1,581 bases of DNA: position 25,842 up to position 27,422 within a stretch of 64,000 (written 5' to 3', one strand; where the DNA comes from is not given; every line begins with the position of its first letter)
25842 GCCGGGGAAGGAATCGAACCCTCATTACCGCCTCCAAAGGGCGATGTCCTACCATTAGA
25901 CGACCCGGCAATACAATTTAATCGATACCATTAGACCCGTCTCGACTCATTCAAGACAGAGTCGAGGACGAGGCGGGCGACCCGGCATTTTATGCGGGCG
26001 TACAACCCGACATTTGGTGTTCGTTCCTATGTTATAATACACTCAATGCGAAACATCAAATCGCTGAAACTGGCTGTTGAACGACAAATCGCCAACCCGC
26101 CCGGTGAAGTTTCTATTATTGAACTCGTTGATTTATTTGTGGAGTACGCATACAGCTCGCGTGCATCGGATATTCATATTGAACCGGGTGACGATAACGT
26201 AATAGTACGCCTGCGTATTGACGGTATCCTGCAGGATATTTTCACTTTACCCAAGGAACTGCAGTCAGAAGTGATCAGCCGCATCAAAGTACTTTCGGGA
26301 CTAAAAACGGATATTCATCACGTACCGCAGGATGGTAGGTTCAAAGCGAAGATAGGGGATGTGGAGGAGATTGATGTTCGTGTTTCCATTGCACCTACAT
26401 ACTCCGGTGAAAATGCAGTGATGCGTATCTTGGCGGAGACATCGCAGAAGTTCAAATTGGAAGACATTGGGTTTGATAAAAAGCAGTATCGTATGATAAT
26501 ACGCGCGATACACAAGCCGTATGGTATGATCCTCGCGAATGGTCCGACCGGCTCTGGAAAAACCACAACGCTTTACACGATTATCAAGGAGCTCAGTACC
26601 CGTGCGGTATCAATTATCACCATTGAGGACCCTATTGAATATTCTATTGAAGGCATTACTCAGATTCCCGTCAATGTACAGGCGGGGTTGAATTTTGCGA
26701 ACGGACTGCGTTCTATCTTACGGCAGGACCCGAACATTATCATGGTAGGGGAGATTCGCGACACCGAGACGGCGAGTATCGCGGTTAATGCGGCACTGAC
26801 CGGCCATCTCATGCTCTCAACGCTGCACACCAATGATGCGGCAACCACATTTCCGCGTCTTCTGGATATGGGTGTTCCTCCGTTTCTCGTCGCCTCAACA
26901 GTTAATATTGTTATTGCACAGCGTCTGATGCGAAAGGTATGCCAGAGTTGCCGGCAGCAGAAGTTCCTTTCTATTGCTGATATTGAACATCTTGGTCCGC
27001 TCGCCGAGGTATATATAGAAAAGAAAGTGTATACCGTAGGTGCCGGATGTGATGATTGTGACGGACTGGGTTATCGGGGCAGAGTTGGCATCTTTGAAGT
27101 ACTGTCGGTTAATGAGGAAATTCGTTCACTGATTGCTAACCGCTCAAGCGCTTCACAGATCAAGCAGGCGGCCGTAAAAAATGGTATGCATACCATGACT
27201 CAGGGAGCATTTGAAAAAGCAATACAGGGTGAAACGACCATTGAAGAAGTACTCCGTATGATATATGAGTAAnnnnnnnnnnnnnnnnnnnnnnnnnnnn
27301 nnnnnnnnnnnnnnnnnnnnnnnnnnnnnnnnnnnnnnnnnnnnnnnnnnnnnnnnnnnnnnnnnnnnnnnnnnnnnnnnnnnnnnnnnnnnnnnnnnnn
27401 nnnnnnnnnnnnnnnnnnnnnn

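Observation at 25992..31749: Minimal type IV pilus operon: pilB, pilC, two pseudopilins, an LVIVD-pilin, a small anchor protein and a separately transcribed major pilin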

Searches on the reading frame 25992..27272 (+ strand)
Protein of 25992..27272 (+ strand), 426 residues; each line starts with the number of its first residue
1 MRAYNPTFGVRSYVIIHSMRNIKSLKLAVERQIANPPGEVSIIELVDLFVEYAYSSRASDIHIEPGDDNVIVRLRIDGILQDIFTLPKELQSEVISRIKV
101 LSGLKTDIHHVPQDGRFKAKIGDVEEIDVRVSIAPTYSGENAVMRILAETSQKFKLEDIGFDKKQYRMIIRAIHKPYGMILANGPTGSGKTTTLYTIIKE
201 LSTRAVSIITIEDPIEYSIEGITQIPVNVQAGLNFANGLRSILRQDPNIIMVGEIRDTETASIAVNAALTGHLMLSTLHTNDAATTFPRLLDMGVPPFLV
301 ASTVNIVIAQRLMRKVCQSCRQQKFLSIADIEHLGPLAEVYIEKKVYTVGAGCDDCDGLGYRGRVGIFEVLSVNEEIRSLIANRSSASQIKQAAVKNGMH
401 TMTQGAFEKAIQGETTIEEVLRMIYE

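Call 3: search_protein_families(library=pfam, proteins=[window:25992-27272:+], max_evalue=0.1)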
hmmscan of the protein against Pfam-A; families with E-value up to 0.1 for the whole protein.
window:25992-27272:+ (426 aa): 14 families
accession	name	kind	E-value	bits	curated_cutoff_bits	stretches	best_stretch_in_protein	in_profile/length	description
PF00437.27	T2SSE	-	1.1e-121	406.5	24.9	1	40-422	6-370/370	Type II/IV secretion system protein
PF25199.1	nSTAND_NTPase5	-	0.00032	21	34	1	175-219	39-84/145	Novel STAND NTPase 5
PF13604.12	AAA_30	-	0.0017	18.6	27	1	162-204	3-45/191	AAA domain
PF12775.13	AAA_7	-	0.0041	17.1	25.8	1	162-211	18-67/181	P-loop containing dynein motor region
PF04851.21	ResIII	-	0.0044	17.4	22.5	1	169-204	15-50/164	Type III restriction enzyme, res subunit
PF20720.3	nSTAND3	-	0.01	16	27.2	1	166-214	7-54/155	Novel STAND NTPase 3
PF13401.12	AAA_22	-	0.011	16.5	27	1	177-214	5-42/130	AAA domain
PF13173.12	AAA_14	-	0.011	16.2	27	1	179-222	4-48/129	AAA domain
PF13086.12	AAA_11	-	0.031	14.5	27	1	161-202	2-42/257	AAA domain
PF00004.35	AAA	-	0.039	14.8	21.2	0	181-208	2-29/131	ATPase family associated with various cellular activities (AAA)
PF01935.23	DUF87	-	0.047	14.2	23.2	0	184-209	30-56/220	Helicase HerA, central domain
PF00225.29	Kinesin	-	0.048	13.1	29.3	0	162-196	60-94/327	Kinesin motor domain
PF13245.12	AAA_19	-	0.073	13.7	25.1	0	179-205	13-39/134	AAA domain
PF00005.33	ABC_tran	-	0.083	13.9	25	0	184-214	18-48/137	ABC transporter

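Call 4: search_protein_families(library=ncbifam, proteins=[window:25992-27272:+], max_evalue=0.1)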
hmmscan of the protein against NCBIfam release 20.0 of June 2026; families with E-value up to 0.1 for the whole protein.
window:25992-27272:+ (426 aa): 28 families (the best 25 are shown)
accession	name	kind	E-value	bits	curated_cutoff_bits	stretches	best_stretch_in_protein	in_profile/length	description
TIGR02533.1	type_II_gspE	equivalog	3.4e-147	491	630.25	1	31-423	98-485/486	type II secretion system ATPase GspE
TIGR02538.1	type_IV_pilB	equivalog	1.9e-144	482.3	675.65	1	39-424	178-562/564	type IV-A pilus assembly ATPase PilB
NF053534.1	T4PilAsmATPsTfpB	equivalog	4.4e-126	421.6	850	1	38-424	197-582/584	type IV pilus assembly ATPase TfpB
NF007755.0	PRK10436.1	equivalog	2e-119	399.3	617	1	32-424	75-459/465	type II secretion system protein GspE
NF041000.1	ATPase_ComGA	equivalog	1.7e-73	246.9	300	1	50-314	4-266/267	competence type IV pilus ATPase ComGA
TIGR01420.1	pilT_fam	subfamily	2.9e-51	174.7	319.1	2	50-315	6-270/343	PilT/PilU family type 4a pilus ATPase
TIGR02525.1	plasmid_TraJ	equivalog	1.3e-28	100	368.3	1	49-297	15-275/372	plasmid transfer ATPase TraJ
TIGR02524.1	dot_icm_DotB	equivalog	7e-26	91.3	463.3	1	167-312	124-278/358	Dot/Icm type IV secretion system ATPase DotB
NF058587.1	archaellum_moto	equivalog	1.1e-15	57.4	550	1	180-348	278-450/527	archaellum flagellar ATPase motor FlaI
TIGR02782.1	TrbB_P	equivalog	4.6e-14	52.4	304.55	1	163-309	123-277/303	P-type conjugative transfer ATPase TrbB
TIGR02788.1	VirB11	equivalog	2e-13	50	249.95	1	165-293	133-265/308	P-type DNA transfer ATPase VirB11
NF010407.0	PRK13833.1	subfamily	8.7e-12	45.1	499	1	162-291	130-260/323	conjugal transfer protein TrbB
NF010469.0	PRK13894.1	subfamily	1.2e-11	44.6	508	1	162-290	135-264/320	conjugal transfer ATPase TrbB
TIGR03819.1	heli_sec_ATPase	hypoth_equivalog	8e-11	41.7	373.15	1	137-305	137-312/340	TadA family conjugal transfer-associated ATPase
NF010425.0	PRK13851.1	equivalog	1.1e-08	34.4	461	1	161-292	146-282/344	type IV secretion system protein VirB11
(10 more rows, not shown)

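Call 21: find_related_loci(query=window:26046-27272:+, collection=genome_contigs, flank=10000)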
Query window:26046-27272:+ (408 aa) in genome_contigs; peptide patterns used: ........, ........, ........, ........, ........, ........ (x = any residue, [..] = any of these).
600 stretches matched a pattern (row limit reached: there are more); 598 encode a relative of the query (tblastn E <= 1e-3); the best 80 are kept; 80 distinct loci.
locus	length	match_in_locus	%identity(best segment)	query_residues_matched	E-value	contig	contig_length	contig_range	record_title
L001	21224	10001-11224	72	1-408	0e+0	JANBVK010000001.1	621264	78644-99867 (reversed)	MAG: Patescibacteria group bacterium isolate AMOR_Bin_147 NODE_1_length_621264_cov_13.613588, whole genome shotgun seque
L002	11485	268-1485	68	3-408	0e+0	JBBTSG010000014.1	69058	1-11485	MAG: Patescibacteria group bacterium isolate H43-bin076_1 H43_bin076_1_000000000014, whole genome shotgun sequence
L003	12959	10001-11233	64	2-408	5e-174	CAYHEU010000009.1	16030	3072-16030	MAG TPA_asm: uncultured Candidatus Saccharibacteria bacterium isolate ERP119705_co13_212 genome assembly, contig: NODE_4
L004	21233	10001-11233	63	1-408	9e-172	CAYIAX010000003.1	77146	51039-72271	MAG TPA_asm: uncultured Candidatus Saccharibacteria bacterium isolate ERP119705_co18_243 genome assembly, contig: NODE_2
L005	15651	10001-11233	62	1-408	7e-170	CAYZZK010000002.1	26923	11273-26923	MAG TPA_asm: uncultured Candidatus Saccharibacteria bacterium isolate SRP193066_co2_443 genome assembly, contig: NODE_94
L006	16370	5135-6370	62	1-408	5e-167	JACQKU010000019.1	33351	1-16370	MAG: Candidatus Liptonbacteria bacterium isolate NC_groundwater_1185_Ag_S-0.1um_48_121 S_p1_S3_coassembly_k141_1984516,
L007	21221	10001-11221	60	5-408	2e-159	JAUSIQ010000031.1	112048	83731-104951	MAG: bacterium isolate E14_metabat.bin.263 E14_k141_146411, whole genome shotgun sequence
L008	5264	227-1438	60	10-408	2e-157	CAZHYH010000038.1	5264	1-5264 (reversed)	MAG TPA_asm: uncultured Candidatus Saccharibacteria bacterium isolate binchicken_co387_517 genome assembly, contig: NODE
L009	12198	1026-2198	59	20-408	9e-150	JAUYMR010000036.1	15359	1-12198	MAG: bacterium isolate C24_metabat.bin.93 C24_k141_686958, whole genome shotgun sequence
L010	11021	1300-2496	57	11-408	2e-148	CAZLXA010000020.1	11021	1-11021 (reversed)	MAG TPA_asm: uncultured Candidatus Saccharibacteria bacterium isolate SRP272421_co2_734 genome assembly, contig: NODE_21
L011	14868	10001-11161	58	23-408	2e-147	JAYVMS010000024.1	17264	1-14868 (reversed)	MAG: bacterium isolate GL61_DN_metabat_65 GL61_DN_metabat_65_23, whole genome shotgun sequence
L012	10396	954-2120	56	22-408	3e-147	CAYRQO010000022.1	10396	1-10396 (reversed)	MAG TPA_asm: uncultured Candidatus Saccharibacteria bacterium isolate SRP286056_co1_511 genome assembly, contig: NODE_83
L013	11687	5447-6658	57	8-408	8e-147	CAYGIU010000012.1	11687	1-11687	MAG TPA_asm: uncultured Gammaproteobacteria bacterium isolate ERP113451_co1_191 genome assembly, contig: NODE_6675_lengt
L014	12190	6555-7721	58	22-408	2e-146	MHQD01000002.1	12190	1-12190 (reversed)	MAG: Candidatus Sungbacteria bacterium RIFCSPHIGHO2_01_FULL_50_25 rifcsphigho2_01_scaffold_12889, whole genome shotgun s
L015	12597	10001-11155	58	23-406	3e-146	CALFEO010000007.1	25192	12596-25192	MAG TPA_asm: uncultured bacterium isolate SRR3330206_bin.16_CONCOCT_v1.1_MAG genome assembly, contig: ERZ724085.1568, wh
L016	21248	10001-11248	55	2-408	2e-145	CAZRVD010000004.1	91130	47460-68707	MAG TPA_asm: uncultured Candidatus Saccharibacteria bacterium isolate SRP178908_co1_5 genome assembly, contig: NODE_108_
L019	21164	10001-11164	56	23-408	8e-145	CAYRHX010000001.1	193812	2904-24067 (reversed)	MAG TPA_asm: uncultured Candidatus Saccharibacteria bacterium isolate ERP113451_co3_61 genome assembly, contig: NODE_14_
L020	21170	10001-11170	57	21-408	2e-146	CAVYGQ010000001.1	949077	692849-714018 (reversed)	MAG: Candidatus Doudnabacteria bacterium isolate MFD03726.bin.1.74 genome assembly, contig: contig_17402, whole genome s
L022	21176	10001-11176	55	21-408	1e-142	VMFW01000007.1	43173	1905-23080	MAG: Parcubacteria group bacterium Gr01-1014_20 G01um101420_scaffold_249, whole genome shotgun sequence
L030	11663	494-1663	54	19-406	2e-137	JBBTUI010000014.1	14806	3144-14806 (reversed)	MAG: Patescibacteria group bacterium isolate H41-bin211_1 H41_bin211_1_000000000014, whole genome shotgun sequence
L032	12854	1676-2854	55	21-408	6e-137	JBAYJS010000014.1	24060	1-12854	MAG: Candidatus Buchananbacteria bacterium isolate SO_2016_GW1_61 scaffold03661_OW334_2016, whole genome shotgun sequenc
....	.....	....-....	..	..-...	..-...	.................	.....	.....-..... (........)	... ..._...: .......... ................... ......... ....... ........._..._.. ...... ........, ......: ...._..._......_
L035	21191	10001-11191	52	21-408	5e-131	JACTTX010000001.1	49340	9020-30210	MAG: Candidatus Magasanikiibacteriota bacterium isolate B4_bin.18 scaffold_65, whole genome shotgun sequence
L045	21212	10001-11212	50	21-408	3e-127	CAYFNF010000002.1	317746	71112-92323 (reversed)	MAG TPA_asm: uncultured Gammaproteobacteria bacterium isolate ERP019367_co2_140 genome assembly, contig: NODE_24_length_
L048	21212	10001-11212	51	21-408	1e-126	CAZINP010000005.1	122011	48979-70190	MAG TPA_asm: uncultured Gammaproteobacteria bacterium isolate binchicken_co27_465 genome assembly, contig: NODE_202_leng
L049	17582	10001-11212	51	22-408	2e-126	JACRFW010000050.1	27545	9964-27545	MAG: Candidatus Magasanikbacteria bacterium isolate NC_groundwater_1735_Pr3_B-0.1um_49_411 SR-2_scaffold_141_3346883, wh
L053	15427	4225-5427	50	22-405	1e-125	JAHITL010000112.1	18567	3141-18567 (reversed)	MAG: Patescibacteria group bacterium isolate MM_PC_MetaG.mb.212 MM_PC_MetaG.mb.212_k141_1207395, whole genome shotgun se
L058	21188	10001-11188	51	19-408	1e-124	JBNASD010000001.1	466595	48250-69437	MAG: Microgenomates group bacterium isolate Kamch4336-1-MF-07 bin3.fa-1, whole genome shotgun sequence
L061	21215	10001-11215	51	21-408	3e-124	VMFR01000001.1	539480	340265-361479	MAG: Parcubacteria group bacterium Gr01-1014_31 G01um101431_scaffold_12, whole genome shotgun sequence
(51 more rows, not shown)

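Call 34: search_protein_families(library=pfam, proteins=[L006:9965-10366:+, L014:11218-11628:+, L019:14904-15368:+, L022:14824-15231:+, L020:15238-18273:+, L048:13721-14929:+, L053:8257-9525:+, L045:14285-15682:+, L061:15313-16800:+, L058:18946-19773:+], max_evalue=1)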
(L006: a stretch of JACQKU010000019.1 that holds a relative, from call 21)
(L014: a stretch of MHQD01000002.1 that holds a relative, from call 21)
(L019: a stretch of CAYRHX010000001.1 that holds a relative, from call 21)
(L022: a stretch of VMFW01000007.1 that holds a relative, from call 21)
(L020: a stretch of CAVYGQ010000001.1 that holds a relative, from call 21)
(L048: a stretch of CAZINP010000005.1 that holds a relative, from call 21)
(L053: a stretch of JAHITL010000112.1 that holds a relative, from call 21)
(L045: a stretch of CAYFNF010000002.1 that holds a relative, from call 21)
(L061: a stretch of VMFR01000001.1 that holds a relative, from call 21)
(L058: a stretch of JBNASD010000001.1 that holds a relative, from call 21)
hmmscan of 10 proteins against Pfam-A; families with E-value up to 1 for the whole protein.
L006:9965-10366:+ (133 aa): 0 families

L014:11218-11628:+ (136 aa): 1 family
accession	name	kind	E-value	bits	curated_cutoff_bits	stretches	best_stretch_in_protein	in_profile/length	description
PF24756.1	THD_CWZF3-5-7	-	0.036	14.2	27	1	45-123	94-166/255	CWZF3-5-7 THD domain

L019:14904-15368:+ (154 aa): 0 families

L022:14824-15231:+ (135 aa): 1 family
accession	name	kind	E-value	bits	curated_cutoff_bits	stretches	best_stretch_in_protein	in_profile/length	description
PF12707.14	DUF3804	-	0.054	13.7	22.5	1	72-99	18-45/128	Protein of unknown function (DUF3804)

L020:15238-18273:+ (1011 aa): 3 families
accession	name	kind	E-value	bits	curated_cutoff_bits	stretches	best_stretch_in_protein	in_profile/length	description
PF00092.34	VWA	-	1.9e-08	35.2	23.8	1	729-871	38-172/174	von Willebrand factor type A domain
PF13519.12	VWA_2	-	0.00017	22.6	27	1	723-802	32-107/107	von Willebrand factor type A domain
PF13895.12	Ig_2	-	0.22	12.2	27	1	211-253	20-65/79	Immunoglobulin domain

L048:13721-14929:+ (402 aa): 2 families
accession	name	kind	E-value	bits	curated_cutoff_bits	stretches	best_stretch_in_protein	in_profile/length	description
PF14341.11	PilX_N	-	2.5e-05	24.6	25.5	1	10-58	2-50/51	PilX N-terminal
PF04202.18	Mfp-3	-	0.23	12.3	22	0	15-34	4-23/71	Foot protein 3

L053:8257-9525:+ (422 aa): 1 family
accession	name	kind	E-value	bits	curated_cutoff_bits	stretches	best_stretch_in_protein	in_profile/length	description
PF14341.11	PilX_N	-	0.00017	22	25.5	1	22-71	2-51/51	PilX N-terminal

L045:14285-15682:+ (465 aa): 1 family
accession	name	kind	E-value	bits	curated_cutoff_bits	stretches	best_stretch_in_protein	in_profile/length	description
PF05684.17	DUF819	-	0.056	12.9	27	1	13-53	84-123/379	Protein of unknown function (DUF819)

L061:15313-16800:+ (495 aa): 1 family
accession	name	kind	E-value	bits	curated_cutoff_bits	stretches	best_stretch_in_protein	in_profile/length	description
PF14341.11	PilX_N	-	0.45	11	25.5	1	17-66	2-51/51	PilX N-terminal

L058:18946-19773:+ (275 aa): 0 families

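Call 41: search_protein_families(library=pfam, proteins=[L049:9488-11215:+, L049:12323-13423:+, L049:13420-13950:+, L049:13964-14506:+, L049:14767-16032:+, L049:16022-17092:-, L048:14931-15977:+, L048:15979-16518:+, L048:16511-17035:+, L048:17037-17381:+], max_evalue=0.01)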
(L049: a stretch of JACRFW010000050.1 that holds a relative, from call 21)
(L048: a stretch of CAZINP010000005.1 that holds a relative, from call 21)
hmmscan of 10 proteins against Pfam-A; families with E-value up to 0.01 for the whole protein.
L049:9488-11215:+ (575 aa): 8 families
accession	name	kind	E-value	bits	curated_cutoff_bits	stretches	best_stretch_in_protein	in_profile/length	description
PF00437.27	T2SSE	-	3.5e-129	431.1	24.9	1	170-571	4-370/370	Type II/IV secretion system protein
PF05157.20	MshEN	-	1e-13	51.5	23.1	1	59-144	1-87/90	MshEN domain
PF13401.12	AAA_22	-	0.0023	18.7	27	1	308-335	5-32/130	AAA domain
PF25199.1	nSTAND_NTPase5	-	0.004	17.4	34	1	306-344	39-78/145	Novel STAND NTPase 5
PF13555.12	AAA_29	-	0.004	17.3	27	0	306-325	20-39/61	P-loop containing region of AAA domain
PF13604.12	AAA_30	-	0.004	17.3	27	0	298-339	8-49/191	AAA domain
PF13245.12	AAA_19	-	0.0059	17.2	25.1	0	305-336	8-39/134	AAA domain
PF13191.12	AAA_16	-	0.0093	16.9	32.6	0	307-337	24-53/167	AAA ATPase domain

L049:12323-13423:+ (366 aa): 3 families
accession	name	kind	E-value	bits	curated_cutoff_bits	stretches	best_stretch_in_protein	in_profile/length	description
PF11104.14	PilM_2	-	2.3e-31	109.4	27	1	12-357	1-339/340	Type IV pilus assembly protein PilM;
PF14450.12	FtsA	-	5e-11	43.5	31.8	1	198-351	1-126/127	Cell division protein FtsA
PF06723.19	MreB_Mbl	-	3.2e-05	23.4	27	0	265-323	244-302/327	MreB/Mbl protein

L049:13420-13950:+ (176 aa): 1 family
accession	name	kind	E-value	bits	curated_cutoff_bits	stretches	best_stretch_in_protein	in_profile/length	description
PF05137.18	PilN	-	1.1e-06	29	22.8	1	102-173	5-77/78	Fimbrial assembly protein (PilN)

L049:13964-14506:+ (180 aa): 1 family
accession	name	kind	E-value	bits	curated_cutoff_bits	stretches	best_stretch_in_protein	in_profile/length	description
PF10741.14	T2SSM_b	-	0.0063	16.8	21.7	1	108-176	36-110/111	Type II secretion system (T2SS), protein M subtype b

L049:14767-16032:+ (421 aa): 5 families
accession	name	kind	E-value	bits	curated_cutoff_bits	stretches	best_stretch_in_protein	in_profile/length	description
PF01170.24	UPF0020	-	4.3e-10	40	22.3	1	212-273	9-95/197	RMKL-like, methyltransferase domain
PF11599.14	AviRa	-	0.00063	19.7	25.7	1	233-278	53-101/232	RRNA methyltransferase AviRa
PF13847.12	Methyltransf_31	-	0.004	17.3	27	1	231-297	3-65/145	Methyltransferase domain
PF01555.25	N6_N4_Mtase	-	0.0042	17.5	26.7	1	215-271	166-220/221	DNA methylase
PF06325.19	PrmA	-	0.0046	16.9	22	1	231-276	162-206/296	Ribosomal protein L11 methyltransferase (PrmA)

L049:16022-17092:- (356 aa): 3 families
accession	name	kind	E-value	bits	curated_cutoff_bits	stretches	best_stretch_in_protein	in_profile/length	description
PF06071.19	YchF-GTPase_C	-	2e-34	118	27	1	272-355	1-84/84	Protein of unknown function (DUF933)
PF01926.29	MMR_HSR1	-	5.6e-24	84.9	21.9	1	5-117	2-93/113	50S ribosome-binding GTPase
PF02421.24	FeoB_N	-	2.7e-09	37.2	27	1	4-50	2-47/156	Ferrous iron transport protein B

L048:14931-15977:+ (348 aa): 4 families
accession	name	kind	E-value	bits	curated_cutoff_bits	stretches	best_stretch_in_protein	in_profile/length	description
PF11104.14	PilM_2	-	1.8e-47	162.4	27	1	11-346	1-340/340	Type IV pilus assembly protein PilM;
PF14450.12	FtsA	-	6.5e-15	56.1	31.8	1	187-322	2-114/127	Cell division protein FtsA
PF06723.19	MreB_Mbl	-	1.4e-05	24.6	27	1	285-314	276-305/327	MreB/Mbl protein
PF21522.3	MreB-like_C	-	0.00098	20.1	27.8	0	215-297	33-118/123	Archaeal actin homologue MreB-like, C-terminal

L048:15979-16518:+ (179 aa): 1 family
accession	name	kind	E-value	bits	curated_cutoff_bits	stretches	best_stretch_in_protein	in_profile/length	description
PF05137.18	PilN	-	1.9e-08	34.6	22.8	1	97-156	2-61/78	Fimbrial assembly protein (PilN)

L048:16511-17035:+ (174 aa): 1 family
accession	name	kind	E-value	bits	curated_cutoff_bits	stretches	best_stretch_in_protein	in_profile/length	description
PF04350.18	PilO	-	0.0033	18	22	1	51-168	19-135/145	Pilus assembly protein, PilO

L048:17037-17381:+ (114 aa): 1 family
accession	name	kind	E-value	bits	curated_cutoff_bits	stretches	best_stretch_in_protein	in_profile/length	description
PF09976.15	TPR_21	-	0.0085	16.3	25.5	0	17-90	6-79/193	Tetratricopeptide repeat-like domain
